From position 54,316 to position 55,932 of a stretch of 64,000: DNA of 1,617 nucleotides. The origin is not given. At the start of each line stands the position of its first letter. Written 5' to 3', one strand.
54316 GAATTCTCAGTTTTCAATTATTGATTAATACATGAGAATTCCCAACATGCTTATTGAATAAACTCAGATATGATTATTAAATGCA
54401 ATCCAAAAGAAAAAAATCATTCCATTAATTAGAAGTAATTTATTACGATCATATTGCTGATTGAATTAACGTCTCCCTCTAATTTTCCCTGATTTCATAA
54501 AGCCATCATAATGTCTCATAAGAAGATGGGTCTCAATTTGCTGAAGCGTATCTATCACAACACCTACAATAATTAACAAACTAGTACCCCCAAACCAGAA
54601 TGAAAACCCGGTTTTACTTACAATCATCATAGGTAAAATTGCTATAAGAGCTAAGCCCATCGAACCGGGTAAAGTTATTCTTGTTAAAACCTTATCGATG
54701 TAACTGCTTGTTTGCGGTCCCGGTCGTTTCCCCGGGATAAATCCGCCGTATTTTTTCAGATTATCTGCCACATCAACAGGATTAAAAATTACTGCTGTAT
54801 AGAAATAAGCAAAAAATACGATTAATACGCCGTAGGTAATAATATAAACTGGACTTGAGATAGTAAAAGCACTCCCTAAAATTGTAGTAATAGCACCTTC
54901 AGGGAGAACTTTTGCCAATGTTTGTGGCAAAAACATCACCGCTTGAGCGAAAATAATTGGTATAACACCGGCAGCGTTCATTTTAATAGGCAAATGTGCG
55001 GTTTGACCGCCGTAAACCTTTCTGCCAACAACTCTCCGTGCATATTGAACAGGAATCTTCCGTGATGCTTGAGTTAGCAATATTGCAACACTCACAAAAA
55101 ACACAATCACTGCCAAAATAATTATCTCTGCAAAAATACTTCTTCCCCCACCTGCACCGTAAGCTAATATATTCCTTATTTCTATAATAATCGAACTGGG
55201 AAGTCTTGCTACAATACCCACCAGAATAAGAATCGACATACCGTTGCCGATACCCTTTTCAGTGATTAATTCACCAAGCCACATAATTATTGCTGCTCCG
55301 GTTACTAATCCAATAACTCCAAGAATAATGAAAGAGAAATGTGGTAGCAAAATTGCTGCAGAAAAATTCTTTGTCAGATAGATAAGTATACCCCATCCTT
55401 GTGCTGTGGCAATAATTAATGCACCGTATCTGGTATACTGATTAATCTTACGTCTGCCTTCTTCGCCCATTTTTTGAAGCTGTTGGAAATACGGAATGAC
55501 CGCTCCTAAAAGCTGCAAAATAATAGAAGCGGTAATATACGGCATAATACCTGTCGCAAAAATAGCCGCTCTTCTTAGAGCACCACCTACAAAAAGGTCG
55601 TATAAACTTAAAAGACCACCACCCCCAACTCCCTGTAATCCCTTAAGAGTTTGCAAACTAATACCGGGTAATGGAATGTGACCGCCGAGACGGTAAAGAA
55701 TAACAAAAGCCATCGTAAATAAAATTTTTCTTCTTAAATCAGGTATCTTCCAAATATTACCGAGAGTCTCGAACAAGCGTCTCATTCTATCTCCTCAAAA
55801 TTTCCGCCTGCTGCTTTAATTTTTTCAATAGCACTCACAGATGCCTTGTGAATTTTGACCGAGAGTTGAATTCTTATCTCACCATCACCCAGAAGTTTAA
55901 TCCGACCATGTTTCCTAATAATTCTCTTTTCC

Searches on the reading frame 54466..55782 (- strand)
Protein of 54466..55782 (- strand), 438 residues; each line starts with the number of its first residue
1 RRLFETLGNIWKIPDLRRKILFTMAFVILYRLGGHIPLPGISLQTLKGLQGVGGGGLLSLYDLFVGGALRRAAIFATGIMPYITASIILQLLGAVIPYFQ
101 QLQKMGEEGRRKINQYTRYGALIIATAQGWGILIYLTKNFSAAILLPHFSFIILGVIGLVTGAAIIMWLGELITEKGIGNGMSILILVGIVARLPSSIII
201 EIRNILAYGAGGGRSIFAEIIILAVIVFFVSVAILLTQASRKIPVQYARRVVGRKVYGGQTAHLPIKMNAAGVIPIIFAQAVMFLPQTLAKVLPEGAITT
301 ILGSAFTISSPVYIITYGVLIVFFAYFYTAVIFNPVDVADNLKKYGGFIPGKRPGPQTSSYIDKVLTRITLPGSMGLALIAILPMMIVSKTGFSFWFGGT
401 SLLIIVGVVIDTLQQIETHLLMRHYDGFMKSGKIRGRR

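Call 35: search_protein_families(library=pfam, proteins=[window:54466-55782:-], max_evalue=0.00001)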
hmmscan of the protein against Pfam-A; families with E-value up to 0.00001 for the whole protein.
window:54466-55782:- (438 aa): 1 family
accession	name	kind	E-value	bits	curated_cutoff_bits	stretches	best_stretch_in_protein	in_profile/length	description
PF00344.25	SecY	-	7.2e-106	354.4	32.2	1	74-413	2-306/306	SecY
